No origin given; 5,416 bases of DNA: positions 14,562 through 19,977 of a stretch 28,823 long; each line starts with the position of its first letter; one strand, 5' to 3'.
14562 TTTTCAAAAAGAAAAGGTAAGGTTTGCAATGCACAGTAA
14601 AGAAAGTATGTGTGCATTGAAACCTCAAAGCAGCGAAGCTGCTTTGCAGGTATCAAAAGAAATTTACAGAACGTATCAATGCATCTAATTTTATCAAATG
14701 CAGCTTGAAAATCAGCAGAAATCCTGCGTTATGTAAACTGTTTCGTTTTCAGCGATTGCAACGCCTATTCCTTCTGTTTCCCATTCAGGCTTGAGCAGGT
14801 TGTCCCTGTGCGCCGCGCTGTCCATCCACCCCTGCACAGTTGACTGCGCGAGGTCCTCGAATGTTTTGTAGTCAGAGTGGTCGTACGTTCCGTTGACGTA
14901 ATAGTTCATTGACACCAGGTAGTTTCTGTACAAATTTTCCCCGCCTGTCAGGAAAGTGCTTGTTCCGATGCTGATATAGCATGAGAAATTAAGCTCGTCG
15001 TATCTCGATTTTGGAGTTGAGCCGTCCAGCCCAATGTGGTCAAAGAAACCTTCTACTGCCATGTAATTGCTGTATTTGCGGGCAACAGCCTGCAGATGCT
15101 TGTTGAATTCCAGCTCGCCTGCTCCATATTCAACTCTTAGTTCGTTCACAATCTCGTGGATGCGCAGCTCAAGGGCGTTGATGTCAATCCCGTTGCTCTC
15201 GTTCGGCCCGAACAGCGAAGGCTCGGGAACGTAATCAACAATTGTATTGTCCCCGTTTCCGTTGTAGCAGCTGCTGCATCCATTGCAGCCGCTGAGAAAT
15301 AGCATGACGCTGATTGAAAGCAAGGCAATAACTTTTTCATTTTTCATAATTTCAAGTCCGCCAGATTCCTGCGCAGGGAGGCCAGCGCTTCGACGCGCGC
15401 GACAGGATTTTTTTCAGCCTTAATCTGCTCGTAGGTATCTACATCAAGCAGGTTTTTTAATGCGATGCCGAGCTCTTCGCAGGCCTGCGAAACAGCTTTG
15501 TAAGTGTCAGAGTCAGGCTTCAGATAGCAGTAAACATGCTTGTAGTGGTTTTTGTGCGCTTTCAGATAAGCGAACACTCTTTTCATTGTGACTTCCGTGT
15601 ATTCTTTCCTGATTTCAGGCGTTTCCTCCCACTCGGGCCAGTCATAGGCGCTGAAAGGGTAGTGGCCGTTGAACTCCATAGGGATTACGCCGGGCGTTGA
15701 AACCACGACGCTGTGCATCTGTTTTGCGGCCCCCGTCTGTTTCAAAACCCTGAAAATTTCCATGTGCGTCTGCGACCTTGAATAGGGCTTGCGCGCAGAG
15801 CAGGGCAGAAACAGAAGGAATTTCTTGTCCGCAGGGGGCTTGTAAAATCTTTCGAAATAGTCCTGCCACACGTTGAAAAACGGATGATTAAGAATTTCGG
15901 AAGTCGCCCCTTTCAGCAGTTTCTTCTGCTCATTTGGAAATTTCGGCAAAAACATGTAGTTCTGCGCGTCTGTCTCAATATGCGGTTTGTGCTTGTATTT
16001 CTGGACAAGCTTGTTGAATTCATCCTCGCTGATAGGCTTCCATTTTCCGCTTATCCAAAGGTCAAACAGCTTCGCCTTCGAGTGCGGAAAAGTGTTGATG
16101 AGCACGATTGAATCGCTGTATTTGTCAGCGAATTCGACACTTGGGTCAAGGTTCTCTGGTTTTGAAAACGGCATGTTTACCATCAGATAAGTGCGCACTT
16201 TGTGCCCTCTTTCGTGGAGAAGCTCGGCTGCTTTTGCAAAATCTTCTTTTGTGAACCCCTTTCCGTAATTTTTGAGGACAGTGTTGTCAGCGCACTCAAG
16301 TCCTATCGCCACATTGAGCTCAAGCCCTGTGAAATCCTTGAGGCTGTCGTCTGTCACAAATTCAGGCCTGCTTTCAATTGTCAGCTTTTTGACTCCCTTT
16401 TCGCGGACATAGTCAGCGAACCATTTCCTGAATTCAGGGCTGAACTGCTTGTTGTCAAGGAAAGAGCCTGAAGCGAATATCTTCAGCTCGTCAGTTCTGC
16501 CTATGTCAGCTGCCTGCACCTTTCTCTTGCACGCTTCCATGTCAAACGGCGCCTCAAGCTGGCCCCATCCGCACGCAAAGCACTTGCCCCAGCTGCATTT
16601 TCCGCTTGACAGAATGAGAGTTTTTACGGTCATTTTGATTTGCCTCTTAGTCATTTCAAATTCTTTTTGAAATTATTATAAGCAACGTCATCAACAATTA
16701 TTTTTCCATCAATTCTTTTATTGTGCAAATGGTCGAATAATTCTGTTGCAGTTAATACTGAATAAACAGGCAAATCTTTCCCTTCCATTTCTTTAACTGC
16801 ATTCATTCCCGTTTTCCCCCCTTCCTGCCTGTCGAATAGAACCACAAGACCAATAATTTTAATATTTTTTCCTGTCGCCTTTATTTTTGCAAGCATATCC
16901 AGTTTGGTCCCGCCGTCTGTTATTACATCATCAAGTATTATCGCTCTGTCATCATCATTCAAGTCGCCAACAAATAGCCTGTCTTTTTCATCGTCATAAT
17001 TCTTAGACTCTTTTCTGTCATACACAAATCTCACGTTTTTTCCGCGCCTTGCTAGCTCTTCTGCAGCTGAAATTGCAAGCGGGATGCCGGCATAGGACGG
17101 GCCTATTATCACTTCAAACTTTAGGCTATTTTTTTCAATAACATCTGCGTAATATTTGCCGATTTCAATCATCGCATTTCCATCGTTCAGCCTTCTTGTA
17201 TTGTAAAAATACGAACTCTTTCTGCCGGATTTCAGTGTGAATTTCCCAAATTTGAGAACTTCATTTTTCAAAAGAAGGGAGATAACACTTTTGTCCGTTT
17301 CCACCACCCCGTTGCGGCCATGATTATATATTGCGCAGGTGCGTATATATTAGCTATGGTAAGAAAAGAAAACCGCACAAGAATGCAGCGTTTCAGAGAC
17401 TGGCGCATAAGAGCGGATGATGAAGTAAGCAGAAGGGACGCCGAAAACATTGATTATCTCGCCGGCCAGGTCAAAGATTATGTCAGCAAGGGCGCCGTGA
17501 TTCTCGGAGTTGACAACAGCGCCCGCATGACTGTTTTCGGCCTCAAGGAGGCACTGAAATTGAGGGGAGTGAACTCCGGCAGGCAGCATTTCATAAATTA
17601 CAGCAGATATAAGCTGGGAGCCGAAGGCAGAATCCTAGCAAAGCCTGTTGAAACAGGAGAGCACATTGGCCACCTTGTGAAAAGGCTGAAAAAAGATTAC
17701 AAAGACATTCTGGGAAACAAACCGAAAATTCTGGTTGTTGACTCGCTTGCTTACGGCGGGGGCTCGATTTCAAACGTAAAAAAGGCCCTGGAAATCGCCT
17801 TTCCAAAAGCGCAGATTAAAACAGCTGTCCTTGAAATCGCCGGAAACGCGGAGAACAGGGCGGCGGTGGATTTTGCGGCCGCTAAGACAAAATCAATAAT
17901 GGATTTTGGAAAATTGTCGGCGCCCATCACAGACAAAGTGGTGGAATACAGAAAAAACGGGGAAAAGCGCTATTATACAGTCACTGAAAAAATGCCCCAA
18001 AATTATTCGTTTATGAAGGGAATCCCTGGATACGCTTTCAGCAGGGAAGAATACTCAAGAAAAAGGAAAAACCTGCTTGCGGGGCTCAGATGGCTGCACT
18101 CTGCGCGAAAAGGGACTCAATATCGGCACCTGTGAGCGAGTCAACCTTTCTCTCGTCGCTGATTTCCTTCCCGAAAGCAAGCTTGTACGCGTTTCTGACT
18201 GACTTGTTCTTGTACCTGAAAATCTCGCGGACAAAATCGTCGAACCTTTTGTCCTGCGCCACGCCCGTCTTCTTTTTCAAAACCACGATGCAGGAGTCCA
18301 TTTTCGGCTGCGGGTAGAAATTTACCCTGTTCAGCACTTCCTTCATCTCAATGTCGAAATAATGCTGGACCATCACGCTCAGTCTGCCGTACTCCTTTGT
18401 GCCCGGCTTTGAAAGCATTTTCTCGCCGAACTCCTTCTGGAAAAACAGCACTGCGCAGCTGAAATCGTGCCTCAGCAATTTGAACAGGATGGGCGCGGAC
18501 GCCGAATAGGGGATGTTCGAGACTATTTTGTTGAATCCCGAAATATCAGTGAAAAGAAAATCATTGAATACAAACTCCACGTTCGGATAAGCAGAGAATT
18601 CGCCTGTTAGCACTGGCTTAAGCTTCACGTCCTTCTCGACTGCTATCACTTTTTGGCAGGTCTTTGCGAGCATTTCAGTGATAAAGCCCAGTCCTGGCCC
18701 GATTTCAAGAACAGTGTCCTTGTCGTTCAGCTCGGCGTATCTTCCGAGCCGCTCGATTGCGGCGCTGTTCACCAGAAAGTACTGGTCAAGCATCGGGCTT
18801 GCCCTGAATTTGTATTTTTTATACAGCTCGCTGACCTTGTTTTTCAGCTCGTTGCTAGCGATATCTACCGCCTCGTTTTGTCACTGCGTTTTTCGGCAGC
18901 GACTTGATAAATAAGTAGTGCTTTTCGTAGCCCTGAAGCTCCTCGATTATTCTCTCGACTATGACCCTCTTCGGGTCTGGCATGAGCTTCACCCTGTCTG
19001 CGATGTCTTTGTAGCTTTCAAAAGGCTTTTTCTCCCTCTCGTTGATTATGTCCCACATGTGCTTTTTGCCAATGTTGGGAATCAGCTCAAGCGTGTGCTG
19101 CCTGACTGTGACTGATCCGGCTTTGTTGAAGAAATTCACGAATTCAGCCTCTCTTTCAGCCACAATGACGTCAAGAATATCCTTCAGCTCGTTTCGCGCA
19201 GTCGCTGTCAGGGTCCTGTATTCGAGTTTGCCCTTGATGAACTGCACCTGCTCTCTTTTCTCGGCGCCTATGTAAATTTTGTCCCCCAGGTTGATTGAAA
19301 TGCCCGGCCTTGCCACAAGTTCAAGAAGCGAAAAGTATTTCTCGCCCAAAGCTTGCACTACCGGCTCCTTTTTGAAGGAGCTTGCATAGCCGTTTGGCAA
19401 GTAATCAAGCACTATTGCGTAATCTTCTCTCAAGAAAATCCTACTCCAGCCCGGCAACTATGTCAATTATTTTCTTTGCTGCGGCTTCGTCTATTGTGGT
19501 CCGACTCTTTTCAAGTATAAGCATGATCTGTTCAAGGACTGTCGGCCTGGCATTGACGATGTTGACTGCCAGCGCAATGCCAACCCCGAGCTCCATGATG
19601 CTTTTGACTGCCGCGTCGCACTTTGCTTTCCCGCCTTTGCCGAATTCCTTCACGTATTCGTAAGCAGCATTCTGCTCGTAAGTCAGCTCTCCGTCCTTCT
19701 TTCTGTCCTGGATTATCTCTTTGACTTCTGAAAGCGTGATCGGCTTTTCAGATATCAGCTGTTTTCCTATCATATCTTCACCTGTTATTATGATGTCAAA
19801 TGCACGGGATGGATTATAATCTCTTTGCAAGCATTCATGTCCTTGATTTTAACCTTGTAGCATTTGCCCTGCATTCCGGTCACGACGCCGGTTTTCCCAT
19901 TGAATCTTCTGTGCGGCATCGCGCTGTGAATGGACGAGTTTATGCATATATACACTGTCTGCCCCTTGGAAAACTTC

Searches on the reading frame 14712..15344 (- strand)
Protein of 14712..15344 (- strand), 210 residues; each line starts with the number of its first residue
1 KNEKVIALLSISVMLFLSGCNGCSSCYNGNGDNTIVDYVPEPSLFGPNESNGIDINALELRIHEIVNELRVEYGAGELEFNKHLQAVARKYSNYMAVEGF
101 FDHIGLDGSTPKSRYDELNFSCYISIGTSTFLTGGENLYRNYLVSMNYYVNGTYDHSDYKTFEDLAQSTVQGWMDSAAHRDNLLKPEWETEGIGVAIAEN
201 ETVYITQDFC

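Call 109: search_protein_families(library=pfam, proteins=[window:14712-15344:-], max_evalue=0.0001)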
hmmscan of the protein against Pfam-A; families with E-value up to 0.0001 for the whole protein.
window:14712-15344:- (210 aa): 1 family
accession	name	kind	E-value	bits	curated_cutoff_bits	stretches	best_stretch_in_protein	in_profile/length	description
PF00188.32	CAP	-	1.1e-10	42.8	21.1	1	65-209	3-117/117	Cysteine-rich secretory protein family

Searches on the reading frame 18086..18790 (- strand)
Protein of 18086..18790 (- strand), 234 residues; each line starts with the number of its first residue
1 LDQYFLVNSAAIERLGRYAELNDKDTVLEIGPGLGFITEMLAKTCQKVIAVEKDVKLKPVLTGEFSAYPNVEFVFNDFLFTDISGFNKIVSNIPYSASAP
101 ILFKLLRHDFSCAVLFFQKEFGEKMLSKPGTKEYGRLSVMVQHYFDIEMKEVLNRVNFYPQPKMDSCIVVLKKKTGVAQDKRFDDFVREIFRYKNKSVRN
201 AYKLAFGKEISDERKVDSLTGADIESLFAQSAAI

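Call 109: search_protein_families(library=pfam, proteins=[window:18086-18790:-], max_evalue=0.0001)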
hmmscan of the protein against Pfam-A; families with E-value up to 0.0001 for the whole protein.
window:18086-18790:- (234 aa): 1 family
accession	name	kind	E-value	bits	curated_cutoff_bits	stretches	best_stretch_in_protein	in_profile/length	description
PF00398.26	RrnaAD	-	1.5e-46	159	24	1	3-210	10-231/263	Ribosomal RNA adenine dimethylase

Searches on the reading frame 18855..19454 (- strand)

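Call 110: search_protein_families(library=pfam, proteins=[window:18855-19454:-], max_evalue=0.0001)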
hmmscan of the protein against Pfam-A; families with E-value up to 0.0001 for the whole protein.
window:18855-19454:- (199 aa): 2 families
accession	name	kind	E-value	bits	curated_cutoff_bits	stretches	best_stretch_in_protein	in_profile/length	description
PF04919.18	DUF655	-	1.4e-63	214.6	22.2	1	10-183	2-180/181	Protein of unknown function (DUF655)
PF14579.12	HHH_6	-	1.6e-05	25.5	25.6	0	122-158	27-64/90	Helix-hairpin-helix motif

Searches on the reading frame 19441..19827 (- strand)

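Call 110: search_protein_families(library=pfam, proteins=[window:19441-19827:-], max_evalue=0.0001)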
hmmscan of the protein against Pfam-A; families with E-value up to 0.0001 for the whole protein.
window:19441-19827:- (128 aa): 1 family
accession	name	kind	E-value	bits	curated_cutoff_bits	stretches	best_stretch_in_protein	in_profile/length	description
PF03874.21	RNA_pol_Rpb4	-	1.7e-07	32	25.6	1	30-126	2-114/116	RNA polymerase Rpb4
